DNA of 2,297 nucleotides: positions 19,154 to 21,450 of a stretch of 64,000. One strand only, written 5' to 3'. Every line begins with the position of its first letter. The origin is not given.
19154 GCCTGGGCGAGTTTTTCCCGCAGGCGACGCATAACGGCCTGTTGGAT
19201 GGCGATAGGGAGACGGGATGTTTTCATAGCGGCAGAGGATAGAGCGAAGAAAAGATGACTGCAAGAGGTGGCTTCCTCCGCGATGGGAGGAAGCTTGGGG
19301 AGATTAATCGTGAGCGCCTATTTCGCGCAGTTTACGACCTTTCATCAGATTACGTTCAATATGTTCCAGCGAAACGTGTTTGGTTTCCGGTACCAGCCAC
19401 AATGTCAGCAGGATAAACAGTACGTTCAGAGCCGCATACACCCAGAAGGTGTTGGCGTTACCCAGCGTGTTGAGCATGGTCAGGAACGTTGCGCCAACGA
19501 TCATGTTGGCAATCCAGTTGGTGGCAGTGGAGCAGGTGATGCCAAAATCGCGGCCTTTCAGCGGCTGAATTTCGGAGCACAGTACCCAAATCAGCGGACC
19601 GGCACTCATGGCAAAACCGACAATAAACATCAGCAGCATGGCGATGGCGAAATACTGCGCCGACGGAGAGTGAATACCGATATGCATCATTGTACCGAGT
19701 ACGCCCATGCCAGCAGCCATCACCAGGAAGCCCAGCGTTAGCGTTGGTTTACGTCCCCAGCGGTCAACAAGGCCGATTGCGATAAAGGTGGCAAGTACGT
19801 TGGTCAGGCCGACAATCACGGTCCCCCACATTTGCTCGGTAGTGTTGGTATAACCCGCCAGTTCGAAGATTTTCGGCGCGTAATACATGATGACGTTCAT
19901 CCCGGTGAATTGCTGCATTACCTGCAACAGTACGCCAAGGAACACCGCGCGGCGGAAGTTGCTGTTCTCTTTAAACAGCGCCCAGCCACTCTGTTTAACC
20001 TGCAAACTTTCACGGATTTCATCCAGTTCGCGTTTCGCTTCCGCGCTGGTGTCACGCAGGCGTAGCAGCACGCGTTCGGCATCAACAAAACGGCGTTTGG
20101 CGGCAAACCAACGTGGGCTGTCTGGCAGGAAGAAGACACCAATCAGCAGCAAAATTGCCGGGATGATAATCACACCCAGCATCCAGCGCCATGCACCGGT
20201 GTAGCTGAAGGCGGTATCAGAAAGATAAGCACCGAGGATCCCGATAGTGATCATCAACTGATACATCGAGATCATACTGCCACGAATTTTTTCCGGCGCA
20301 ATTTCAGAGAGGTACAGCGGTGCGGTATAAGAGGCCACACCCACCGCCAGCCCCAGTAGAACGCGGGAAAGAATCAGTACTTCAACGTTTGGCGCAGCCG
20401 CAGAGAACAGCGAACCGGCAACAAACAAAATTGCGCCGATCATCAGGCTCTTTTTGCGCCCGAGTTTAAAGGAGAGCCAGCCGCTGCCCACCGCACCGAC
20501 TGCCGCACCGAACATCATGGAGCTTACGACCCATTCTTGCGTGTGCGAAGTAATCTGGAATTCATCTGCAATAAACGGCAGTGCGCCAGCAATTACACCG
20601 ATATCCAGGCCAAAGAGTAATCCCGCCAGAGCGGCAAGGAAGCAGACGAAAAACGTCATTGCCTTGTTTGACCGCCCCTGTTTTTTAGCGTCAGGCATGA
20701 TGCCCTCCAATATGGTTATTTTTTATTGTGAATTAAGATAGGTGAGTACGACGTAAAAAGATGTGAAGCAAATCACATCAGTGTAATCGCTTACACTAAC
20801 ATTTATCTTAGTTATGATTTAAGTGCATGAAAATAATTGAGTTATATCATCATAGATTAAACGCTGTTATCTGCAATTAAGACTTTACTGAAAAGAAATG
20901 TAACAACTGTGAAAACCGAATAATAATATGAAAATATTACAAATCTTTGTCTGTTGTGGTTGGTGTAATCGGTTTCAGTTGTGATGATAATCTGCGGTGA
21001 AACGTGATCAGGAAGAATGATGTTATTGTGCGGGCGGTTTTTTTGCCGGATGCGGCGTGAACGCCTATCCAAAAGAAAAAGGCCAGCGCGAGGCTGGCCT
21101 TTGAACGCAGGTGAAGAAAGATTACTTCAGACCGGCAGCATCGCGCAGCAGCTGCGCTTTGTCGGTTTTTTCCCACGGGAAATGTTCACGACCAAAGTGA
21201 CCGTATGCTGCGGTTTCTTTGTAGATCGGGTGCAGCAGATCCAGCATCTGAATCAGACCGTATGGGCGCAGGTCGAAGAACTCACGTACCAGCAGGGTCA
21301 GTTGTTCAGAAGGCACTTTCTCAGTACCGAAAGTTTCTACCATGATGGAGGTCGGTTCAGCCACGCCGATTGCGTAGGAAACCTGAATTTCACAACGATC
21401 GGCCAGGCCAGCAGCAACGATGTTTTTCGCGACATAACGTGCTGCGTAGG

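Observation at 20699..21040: galP control region: perfect CRP palindrome directly next to a gal operator palindrome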

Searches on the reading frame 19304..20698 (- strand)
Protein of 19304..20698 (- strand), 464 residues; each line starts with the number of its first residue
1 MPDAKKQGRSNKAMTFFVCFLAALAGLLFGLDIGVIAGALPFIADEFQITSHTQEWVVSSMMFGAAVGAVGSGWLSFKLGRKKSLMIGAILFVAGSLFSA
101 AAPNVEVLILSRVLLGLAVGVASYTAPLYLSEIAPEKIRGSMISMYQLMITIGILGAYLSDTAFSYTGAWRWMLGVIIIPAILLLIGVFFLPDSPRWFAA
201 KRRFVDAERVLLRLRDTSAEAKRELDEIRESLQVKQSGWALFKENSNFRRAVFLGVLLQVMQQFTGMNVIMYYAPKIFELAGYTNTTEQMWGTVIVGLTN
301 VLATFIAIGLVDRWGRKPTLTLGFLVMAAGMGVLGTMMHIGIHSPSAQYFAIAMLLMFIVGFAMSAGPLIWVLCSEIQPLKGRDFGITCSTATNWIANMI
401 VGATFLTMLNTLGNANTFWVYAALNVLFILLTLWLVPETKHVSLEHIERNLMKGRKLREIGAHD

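Call 28: find_related_loci(query=window:19304-20698:-, collection=genome_contigs, flank=2500)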
Query window:19304-20698:- (464 aa) in genome_contigs; peptide patterns used: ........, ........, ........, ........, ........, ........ (x = any residue, [..] = any of these).
600 stretches matched a pattern (row limit reached: there are more); 593 encode a relative of the query (tblastn E <= 1e-3); the best 80 are kept; 80 distinct loci.
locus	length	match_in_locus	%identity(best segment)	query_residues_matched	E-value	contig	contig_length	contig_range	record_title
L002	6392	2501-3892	100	1-464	0e+0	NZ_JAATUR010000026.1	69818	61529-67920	Escherichia coli strain SCPM-O-B-8794 26length=69818, whole genome shotgun sequence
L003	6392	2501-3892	99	1-464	0e+0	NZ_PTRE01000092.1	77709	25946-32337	Escherichia sp. MOD1-EC7003 MOD1-EC7003_92_length_77709_cov_122, whole genome shotgun sequence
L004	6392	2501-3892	99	1-464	0e+0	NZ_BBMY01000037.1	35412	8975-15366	Escherichia albertii NBRC 107761 = DSM 17582 strain NBRC 107761, whole genome shotgun sequence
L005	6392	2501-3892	97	1-464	0e+0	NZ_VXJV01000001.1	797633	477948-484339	Salmonella enterica subsp. diarizonae strain CCUG 30040T contig_0000001, whole genome shotgun sequence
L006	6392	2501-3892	97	1-464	0e+0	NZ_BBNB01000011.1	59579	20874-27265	Citrobacter sedlakii NBRC 105722, whole genome shotgun sequence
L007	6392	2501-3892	97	1-464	0e+0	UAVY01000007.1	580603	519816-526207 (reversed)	Citrobacter koseri strain NCTC10786 genome assembly, contig: ERS513143SCcontig000007, whole genome shotgun sequence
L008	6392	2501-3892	97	1-464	0e+0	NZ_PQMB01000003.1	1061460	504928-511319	Citrobacter amalonaticus strain S646 scaffold3.1, whole genome shotgun sequence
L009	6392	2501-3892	97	1-464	0e+0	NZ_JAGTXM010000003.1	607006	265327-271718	Citrobacter amalonaticus strain ku-bf3 scaffold_2, whole genome shotgun sequence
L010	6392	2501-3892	97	1-464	0e+0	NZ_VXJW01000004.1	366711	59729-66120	Salmonella enterica subsp. arizonae strain CCUG 6322T contig_0000004, whole genome shotgun sequence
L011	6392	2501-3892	97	1-464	0e+0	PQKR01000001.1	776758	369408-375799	Escherichia sp. ESNIH1 NODE_1, whole genome shotgun sequence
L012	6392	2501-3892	96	1-464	0e+0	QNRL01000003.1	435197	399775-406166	Pseudocitrobacter faecalis strain DSM 27453 Ga0244571_103, whole genome shotgun sequence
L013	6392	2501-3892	96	1-464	0e+0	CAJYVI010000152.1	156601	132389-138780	MAG: uncultured Pseudocitrobacter sp. isolate SP260_1_metabat2_genome_mining.39 genome assembly, contig: k127_89679, who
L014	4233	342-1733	96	1-464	0e+0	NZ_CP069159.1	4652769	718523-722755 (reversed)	Citrobacter sp. R56 chromosome, complete genome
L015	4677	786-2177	96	1-464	0e+0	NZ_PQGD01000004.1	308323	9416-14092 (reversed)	Superficieibacter electus strain BP-1 NODE_4_length_308323_cov_34.2457, whole genome shotgun sequence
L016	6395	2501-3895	95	1-464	0e+0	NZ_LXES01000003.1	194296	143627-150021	Enterobacter soli ATCC BAA-2102 Sequence00003, whole genome shotgun sequence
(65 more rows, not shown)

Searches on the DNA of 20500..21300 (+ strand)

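Call 4: search_dna_similar(query=window:20600-21200:+, collection=ecoli_genomes, mode=near, max_rows=10)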
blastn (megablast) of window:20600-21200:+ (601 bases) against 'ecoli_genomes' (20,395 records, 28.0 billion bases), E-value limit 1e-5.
Records with a match: 5426; places in all: 5487; records where one place covers at least 80% of the query: 5370.
Genomes with a match: 5426 of 5426; with a place that covers at least 80% of the query: 5370. Places per genome that has any: lowest 1, median 1, highest 2. On chromosomes: 5485 places; on plasmids: 2.
Best place of each record, by identity: >=99% 1504; 95-99% 1327; 90-95% 2595.
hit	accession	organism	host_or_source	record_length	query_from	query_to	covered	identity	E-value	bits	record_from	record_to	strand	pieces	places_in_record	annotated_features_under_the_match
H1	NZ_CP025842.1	Escherichia coli strain 720632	Homo sapiens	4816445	1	601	100%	100.0%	0e+0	1110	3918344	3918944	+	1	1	galP: galactose/proton symporter | metK: methionine adenosyltransferase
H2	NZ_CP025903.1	Escherichia coli strain 300709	Homo sapiens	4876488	1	601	100%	100.0%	0e+0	1110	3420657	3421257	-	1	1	galP: galactose/proton symporter | metK: methionine adenosyltransferase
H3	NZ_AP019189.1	Escherichia coli strain M217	Homo sapiens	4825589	1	601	100%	100.0%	0e+0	1110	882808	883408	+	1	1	galP: galactose/proton symporter | metK: methionine adenosyltransferase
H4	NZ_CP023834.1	Escherichia coli strain 4/2-1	Homo sapiens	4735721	1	601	100%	100.0%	0e+0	1110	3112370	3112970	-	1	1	galP: galactose/proton symporter | metK: methionine adenosyltransferase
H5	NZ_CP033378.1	Escherichia coli strain L73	goose anus swab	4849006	1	601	100%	100.0%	0e+0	1110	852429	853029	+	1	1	galP: galactose/proton symporter | metK: methionine adenosyltransferase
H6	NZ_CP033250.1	Escherichia coli strain ECCHD184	chicken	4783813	1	601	100%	100.0%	0e+0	1110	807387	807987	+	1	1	galP: galactose/proton symporter | metK: methionine adenosyltransferase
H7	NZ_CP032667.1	Escherichia coli str. K-12 substr. MG1655 strain K-12 ...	Laboratory strain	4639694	1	601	100%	100.0%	0e+0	1110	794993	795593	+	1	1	galP: galactose/proton symporter | metK: methionine adenosyltransferase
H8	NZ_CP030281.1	Escherichia coli strain E308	Broiler chicken farm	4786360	1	601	100%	100.0%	0e+0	1110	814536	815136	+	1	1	galP: galactose/proton symporter | metK: methionine adenosyltransferase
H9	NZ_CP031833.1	Escherichia coli strain 2452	Homo sapiens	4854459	1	601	100%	100.0%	0e+0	1110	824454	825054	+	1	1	galP: galactose/proton symporter | metK: methionine adenosyltransferase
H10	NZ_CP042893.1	Escherichia coli strain CFSAN061772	missing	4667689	1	601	100%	100.0%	0e+0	1110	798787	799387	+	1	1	galP: galactose/proton symporter | metK: methionine adenosyltransferase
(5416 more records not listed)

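Call 6: get_annotated_region(hit=H7, flank=3000)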
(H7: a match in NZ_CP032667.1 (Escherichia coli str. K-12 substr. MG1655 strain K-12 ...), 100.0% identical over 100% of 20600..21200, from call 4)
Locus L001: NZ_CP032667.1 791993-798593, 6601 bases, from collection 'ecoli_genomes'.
description: Escherichia coli str. K-12 substr. MG1655 strain K-12 chromosome, complete genome
organism: Escherichia coli str. K-12 substr. MG1655 strain K-12 substr. MG1655 (NCBI taxid 511145)
replicon: chromosome; assembly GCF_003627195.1
host: -; source: Laboratory strain; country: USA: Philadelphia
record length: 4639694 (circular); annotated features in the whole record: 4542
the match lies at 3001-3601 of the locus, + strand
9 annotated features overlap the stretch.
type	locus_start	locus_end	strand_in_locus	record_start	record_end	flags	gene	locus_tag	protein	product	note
CDS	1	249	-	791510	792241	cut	rsmE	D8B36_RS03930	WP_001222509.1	16S rRNA (uracil(1498)-N(3))-methyltransferase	-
CDS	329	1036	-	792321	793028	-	endA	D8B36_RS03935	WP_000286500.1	deoxyribonuclease I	-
CDS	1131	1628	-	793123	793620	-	yggI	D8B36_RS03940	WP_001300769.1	SprT family zinc-dependent metalloprotease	-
CDS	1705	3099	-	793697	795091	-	galP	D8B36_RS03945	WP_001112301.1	galactose/proton symporter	-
CDS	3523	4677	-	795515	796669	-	metK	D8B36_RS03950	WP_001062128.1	methionine adenosyltransferase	-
CDS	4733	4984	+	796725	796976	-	yqgD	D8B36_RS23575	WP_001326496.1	protein YqgD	-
CDS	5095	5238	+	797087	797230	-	yqgG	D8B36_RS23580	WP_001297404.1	protein YqgG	-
CDS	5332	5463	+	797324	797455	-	yqgB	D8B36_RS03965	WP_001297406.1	acid stress response protein YqgB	-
CDS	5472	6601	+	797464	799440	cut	speA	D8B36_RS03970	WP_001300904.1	biosynthetic arginine decarboxylase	-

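Call 57: search_rna_families(source=window, start=20500, end=21300, threshold=evalue, max_evalue=1)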
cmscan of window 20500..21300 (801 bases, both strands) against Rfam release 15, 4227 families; matches with E-value up to 1: 1.
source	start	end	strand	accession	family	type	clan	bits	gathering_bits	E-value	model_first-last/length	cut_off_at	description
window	20991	21104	+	RF02601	BASRCI337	Gene; sRNA;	-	19.8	229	0.019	1-191/191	no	Brucella sRNA CI337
